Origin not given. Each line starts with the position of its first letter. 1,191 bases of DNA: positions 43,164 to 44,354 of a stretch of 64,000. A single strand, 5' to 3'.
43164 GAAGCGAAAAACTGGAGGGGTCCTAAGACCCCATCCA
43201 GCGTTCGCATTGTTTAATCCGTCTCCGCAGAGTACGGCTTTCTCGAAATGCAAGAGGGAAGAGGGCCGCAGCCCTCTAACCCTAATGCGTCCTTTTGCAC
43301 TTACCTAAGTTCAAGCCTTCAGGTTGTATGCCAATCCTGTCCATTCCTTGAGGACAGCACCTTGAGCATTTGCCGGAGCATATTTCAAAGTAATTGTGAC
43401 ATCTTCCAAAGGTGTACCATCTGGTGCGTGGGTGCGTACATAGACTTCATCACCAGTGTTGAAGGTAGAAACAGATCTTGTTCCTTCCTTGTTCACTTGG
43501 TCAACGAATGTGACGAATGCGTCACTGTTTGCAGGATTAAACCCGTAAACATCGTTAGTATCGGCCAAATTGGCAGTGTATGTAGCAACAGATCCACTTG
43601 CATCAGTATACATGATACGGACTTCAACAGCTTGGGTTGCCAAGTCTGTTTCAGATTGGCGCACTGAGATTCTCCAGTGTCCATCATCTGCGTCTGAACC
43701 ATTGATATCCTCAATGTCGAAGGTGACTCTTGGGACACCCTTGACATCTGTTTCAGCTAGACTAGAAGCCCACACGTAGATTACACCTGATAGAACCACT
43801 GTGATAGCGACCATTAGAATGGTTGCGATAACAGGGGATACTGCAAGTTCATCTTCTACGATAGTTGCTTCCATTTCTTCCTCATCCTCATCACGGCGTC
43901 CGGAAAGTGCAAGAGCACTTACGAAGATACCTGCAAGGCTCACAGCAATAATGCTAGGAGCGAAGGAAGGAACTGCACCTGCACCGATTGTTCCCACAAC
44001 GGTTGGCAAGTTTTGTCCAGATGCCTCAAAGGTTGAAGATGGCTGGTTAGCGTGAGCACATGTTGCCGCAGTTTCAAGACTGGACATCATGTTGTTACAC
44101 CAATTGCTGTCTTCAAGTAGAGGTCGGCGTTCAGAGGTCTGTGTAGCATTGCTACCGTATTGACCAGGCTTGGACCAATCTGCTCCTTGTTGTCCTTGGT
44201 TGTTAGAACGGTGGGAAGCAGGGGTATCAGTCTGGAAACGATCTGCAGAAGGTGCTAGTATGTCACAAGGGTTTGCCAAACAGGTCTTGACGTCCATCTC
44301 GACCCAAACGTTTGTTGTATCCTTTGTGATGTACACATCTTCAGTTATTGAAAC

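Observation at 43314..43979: Complete archaeal type IV pilin-like module encoded in-frame behind the membrane anchor of a 4,520-aa adhesin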

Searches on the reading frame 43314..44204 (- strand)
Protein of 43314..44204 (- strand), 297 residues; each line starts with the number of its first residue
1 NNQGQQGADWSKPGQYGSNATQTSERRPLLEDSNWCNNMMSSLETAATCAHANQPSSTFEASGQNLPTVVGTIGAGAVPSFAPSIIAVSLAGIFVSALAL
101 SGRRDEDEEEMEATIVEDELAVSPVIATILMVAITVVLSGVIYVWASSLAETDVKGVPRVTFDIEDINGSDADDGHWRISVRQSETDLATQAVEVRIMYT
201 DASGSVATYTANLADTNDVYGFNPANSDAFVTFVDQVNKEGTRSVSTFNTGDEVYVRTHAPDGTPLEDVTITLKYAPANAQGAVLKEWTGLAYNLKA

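Call 4: search_protein_families(library=pfam, proteins=[window:43314-44204:-], max_evalue=1)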
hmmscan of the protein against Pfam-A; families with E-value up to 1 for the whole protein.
seq(297 aa): 3 families
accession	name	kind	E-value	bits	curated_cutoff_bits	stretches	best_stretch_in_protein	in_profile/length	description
PF07790.16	Pilin_N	-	6.4e-10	40.2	25.2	1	121-197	2-71/78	Archaeal Type IV pilin, N-terminal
PF07331.16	TctB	-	0.063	13.9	29.1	1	69-140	24-87/137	Tripartite tricarboxylate transporter TctB family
PF11857.13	DUF3377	-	0.22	11.9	26.5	1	103-160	3-60/72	Domain of unknown function (DUF3377)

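Call 5: search_protein_families(library=ncbifam, proteins=[window:43314-44204:-], max_evalue=1)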
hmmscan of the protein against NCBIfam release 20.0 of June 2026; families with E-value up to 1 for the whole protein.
seq(297 aa): 2 families
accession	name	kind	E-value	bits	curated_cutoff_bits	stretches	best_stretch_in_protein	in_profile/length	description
TIGR02537.2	arch_flag_Nterm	domain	1e-08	34.5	20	1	121-149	4-32/33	archaellin/type IV pilin N-terminal domain-containing protein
NF046073.1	UpsA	equivalog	5.4e-06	26.6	130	1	121-149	3-31/136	pilin subunit UpsA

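Call 21: find_related_loci(query=A1, collection=genome_contigs, flank=10000)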
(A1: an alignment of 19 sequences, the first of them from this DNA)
Query A1 (279 aa) in genome_contigs; peptide patterns used: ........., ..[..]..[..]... (x = any residue, [..] = any of these).
599 stretches matched a pattern (row limit reached: there are more); 538 encode a relative of the query (tblastn E <= 1e-3); the best 80 are kept; 80 distinct loci.
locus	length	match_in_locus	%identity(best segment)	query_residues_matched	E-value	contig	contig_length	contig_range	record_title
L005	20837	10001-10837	91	1-279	2e-170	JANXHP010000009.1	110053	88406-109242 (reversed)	MAG: Candidatus Poseidoniaceae archaeon isolate Bin06_025 c_000001239978, whole genome shotgun sequence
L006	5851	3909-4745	88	1-279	3e-169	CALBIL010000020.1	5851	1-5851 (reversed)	MAG TPA_asm: uncultured euryarchaeote isolate ERR2206762_bin.189_CONCOCT_v1.1_MAG genome assembly, contig: ERZ887853.726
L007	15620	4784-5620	89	1-279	2e-163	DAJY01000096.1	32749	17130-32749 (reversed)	MAG TPA_asm: Euryarchaeota archaeon UBA242 UBA242_contig_6311, whole genome shotgun sequence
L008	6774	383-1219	89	1-279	2e-163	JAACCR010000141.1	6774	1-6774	MAG: Methanobacteriota archaeon isolate H12BWF_bin.14 H12bwf_k87_3053479_1_6774, whole genome shotgun sequence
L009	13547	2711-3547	90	1-279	3e-170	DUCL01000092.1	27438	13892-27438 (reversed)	MAG TPA_asm: Candidatus Poseidoniales archaeon isolate UWMA-0328 NODE_2382_length_27438_cov_0.707744, whole genome shotg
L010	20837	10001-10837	76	1-279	2e-143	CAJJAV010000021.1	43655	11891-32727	uncultured Candidatus Poseidoniales archaeon isolate FRAM18_bin109 genome assembly, contig: FRAM17_bin109-21, whole geno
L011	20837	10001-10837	75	1-279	4e-142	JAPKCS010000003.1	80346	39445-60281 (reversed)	MAG: Candidatus Poseidoniaceae archaeon isolate ANT-70 NODE_31_length_80346_cov_11.216811, whole genome shotgun sequence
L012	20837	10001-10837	76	1-279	2e-141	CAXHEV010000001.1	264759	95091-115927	MAG TPA_asm: uncultured Candidatus Poseidoniales archaeon isolate SRR12480315_binner12_Refined_19 genome assembly, conti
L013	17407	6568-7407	75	1-279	2e-141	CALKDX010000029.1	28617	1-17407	MAG: Candidatus Poseidoniaceae archaeon isolate S4_Bin_Bin_159_sub_1 genome assembly, contig: c_000000209025, whole geno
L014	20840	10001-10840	75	1-279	5e-141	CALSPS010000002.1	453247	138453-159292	MAG: Candidatus Poseidoniaceae archaeon isolate C_MB351 genome assembly, contig: contig_16463_C_MB351, whole genome shot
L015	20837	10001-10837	74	1-279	8e-141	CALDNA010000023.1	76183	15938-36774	MAG TPA_asm: uncultured euryarchaeote isolate ERR599035_bin.45_CONCOCT_v1.1_MAG genome assembly, contig: ERZ840559.61, w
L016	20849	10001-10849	74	1-279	3e-139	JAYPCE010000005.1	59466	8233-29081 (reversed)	MAG: Poseidonia sp. isolate 139581_S182_metabat_bins_sens.tsv.102 NODE_391_length_59466_cov_9.645386, whole genome shotg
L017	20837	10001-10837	74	1-279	5e-139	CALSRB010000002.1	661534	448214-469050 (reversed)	MAG: Candidatus Poseidoniaceae archaeon isolate B_MB87 genome assembly, contig: contig_21783_B_MB87, whole genome shotgu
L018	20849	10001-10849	73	1-279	4e-136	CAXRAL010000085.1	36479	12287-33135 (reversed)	MAG: Candidatus Poseidoniaceae archaeon isolate YZ09aB_8.77 genome assembly, contig: k141_246453, whole genome shotgun s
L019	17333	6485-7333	73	1-279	4e-136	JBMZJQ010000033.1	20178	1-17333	MAG: Poseidonia sp. isolate ME_XS_2301_3_bin18 ME_XS_2301_3_bin18_32, whole genome shotgun sequence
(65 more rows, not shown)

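Call 43: search_solved_structures(query=A2, max_evalue=1, show_alignments=2)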
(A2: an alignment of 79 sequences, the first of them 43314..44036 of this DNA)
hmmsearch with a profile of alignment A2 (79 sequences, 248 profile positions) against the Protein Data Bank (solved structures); distinct sequences matched with E-value up to 1: 9.
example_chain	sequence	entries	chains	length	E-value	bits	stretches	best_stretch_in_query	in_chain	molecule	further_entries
8fj5_A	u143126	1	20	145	4e-12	48.9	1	64-123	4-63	Pilin_N domain-containing protein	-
9myg_A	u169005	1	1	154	8.3e-09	38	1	67-114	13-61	Archaeal Type IV pilin N-terminal domain-containing protein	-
8gi2_A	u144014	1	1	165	5.4e-08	35.3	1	66-94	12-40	Natrinema pilin, PilA2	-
8rey_M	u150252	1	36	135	0.0028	19.9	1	73-148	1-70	Flagellin-like protein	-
3j1r_A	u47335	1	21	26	0.15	14.2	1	73-98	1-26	archaeal adhesion filament core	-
5kyh_A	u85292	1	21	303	0.17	14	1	73-102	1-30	Iho670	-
1d2p_A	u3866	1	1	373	0.26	13.5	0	213-244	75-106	COLLAGEN ADHESIN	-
9eys_J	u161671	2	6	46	0.37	13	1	73-89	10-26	Photosystem I reaction center subunit IX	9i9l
4e4s_A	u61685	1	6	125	0.85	11.8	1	172-214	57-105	Tumor necrosis factor ligand superfamily member 18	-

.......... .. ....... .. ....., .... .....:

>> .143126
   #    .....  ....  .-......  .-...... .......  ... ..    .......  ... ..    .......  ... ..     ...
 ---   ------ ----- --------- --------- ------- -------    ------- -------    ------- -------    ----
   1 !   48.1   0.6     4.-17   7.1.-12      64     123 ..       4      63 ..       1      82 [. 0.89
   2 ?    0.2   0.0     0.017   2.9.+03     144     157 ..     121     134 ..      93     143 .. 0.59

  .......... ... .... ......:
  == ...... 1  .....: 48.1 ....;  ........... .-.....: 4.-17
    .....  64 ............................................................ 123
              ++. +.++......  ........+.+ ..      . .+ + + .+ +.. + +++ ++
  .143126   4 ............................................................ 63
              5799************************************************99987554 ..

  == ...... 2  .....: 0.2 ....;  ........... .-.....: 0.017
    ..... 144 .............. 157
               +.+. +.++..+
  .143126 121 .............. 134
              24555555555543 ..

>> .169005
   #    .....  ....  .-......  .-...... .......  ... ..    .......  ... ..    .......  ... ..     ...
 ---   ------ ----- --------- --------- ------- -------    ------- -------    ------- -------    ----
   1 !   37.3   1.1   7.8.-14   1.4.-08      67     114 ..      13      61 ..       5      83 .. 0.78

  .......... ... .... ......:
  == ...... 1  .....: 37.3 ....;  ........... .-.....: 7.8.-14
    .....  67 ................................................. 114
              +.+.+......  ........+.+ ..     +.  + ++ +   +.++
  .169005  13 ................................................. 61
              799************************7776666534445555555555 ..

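Call 44: predict_structure(alignment_id=A2)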
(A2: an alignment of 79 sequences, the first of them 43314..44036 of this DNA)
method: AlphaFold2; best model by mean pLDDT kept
length: 241 residues; sequences in the alignment: 79
mean_pLDDT: 70.9   pTM: 0.53
mean pLDDT of the five models: 70.9, 69.6, 69.1, 68.5, 66.1
residues with pLDDT >= 90: 1; 70-90: 135; 50-70: 76; < 50: 29
segments of 3 or more residues with pLDDT < 50: 1-7, 18-27, 53-60
pLDDT, mean of each block of 10 residues (from residue 1): 44 51 49 67 59 48 61 84 77 53 79 76 85 84 84 83 67 78 64 85 80 86 74 81 67
secondary structure, 60 per line:
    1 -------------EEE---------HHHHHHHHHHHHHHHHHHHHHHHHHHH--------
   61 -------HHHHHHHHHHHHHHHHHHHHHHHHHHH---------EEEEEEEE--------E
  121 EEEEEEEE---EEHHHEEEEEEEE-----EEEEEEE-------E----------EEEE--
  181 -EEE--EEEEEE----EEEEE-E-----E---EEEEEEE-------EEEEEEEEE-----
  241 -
elements in order: E14-16 H26-52 H68-94 E104-111 E120-128 E137-144 E150-156 E175-178 E182-184 E187-192 E197-201 E213-219 E227-235

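Call 47: fold_search(model_id=the predicted structure, library=pdb)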
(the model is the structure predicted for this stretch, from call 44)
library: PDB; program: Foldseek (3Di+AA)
matches with E <= 10: 1543; with E <= 0.001: 4
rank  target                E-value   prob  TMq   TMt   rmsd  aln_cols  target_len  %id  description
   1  5z1l_A                3.9e-05  1.00  0.39  0.43   7.4       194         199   15  Cryo-EM structure of Methanoccus maripaludis archaellum (released 2019-02-13)
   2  9eq7_L                3.2e-04  1.00  0.32  0.39   7.8       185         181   13  Halobacterium salinarum archaellum filament (released 2024-07-17)
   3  9eq7_B                6.6e-04  1.00  0.32  0.39   7.3       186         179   12  Halobacterium salinarum archaellum filament (released 2024-07-17)
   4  7ofq_B                9.3e-04  1.00  0.42  0.46   6.2       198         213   14  The archaellum of Methanocaldococcus villosus (released 2022-01-19)
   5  9eq7_E                1.0e-03  1.00  0.32  0.39   7.6       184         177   12  Halobacterium salinarum archaellum filament (released 2024-07-17)
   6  8rey_A                1.1e-03  1.00  0.25  0.39   8.3       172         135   20  Cuniculiplasma divulgatum filament (released 2025-01-01)
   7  9eq7_J                1.3e-03  1.00  0.33  0.41   7.6       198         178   12  Halobacterium salinarum archaellum filament (released 2024-07-17)
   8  9pr5_A                1.4e-03  1.00  0.30  0.26   9.4       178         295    9  Cryo-EM structure of the human inward-rectifier potassium 7.1 channel (Kir7.1) extended state (released 2026-02-25)
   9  9eq7_A                2.1e-03  0.99  0.33  0.40   7.5       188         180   10  Halobacterium salinarum archaellum filament (released 2024-07-17)
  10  4p94_B                2.4e-03  1.00  0.30  0.47   5.4       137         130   12  The crystal structure of the soluble domain of Sulfolobus acidocaldarius FlaF (residues 35-164) (released 2015-04-22)
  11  9nms_A                3.0e-03  0.99  0.29  0.24  10.6       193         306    9  R162Q mutant of inwardly rectifying potassium channel Kir7.1 (released 2026-01-28)
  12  5wua_A                4.4e-03  0.97  0.29  0.24   9.7       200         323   10  Structure of a Pancreatic ATP-sensitive Potassium Channel (released 2017-01-25)
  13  7u1s_A                4.6e-03  0.91  0.25  0.19  11.8       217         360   12  Cryo-EM structure of the pancreatic ATP-sensitive potassium channel bound to ATP and repaglinide with SUR1-out conform (released 2022-08-31)
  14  8cwm_0                5.5e-03  0.92  0.29  0.25  12.5       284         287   12  Cryo-EM structure of the supercoiled S. islandicus REY15A archaeal flagellar filament (released 2022-09-07)
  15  7u1e_A                5.8e-03  0.92  0.27  0.22  10.2       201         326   12  CryoEM structure of the pancreatic ATP-sensitive potassium channel bound to ATP with Kir6.2-CTD in the down conformati (released 2022-08-31)
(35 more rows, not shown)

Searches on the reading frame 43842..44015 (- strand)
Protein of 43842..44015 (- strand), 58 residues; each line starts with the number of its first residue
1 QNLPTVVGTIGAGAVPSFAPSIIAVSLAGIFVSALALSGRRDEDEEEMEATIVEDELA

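Call 55: search_protein_families(library=ncbifam, proteins=[window:43842-44015:-], max_evalue=10)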
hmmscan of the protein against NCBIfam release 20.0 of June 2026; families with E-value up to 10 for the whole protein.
seq(58 aa): 0 families

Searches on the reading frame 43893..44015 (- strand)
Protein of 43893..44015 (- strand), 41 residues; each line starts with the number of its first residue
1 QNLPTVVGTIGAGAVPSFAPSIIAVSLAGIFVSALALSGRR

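Call 55: search_protein_families(library=ncbifam, proteins=[window:43893-44015:-], max_evalue=10)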
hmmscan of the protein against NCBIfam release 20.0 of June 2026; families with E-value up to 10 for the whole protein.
seq(41 aa): 0 families
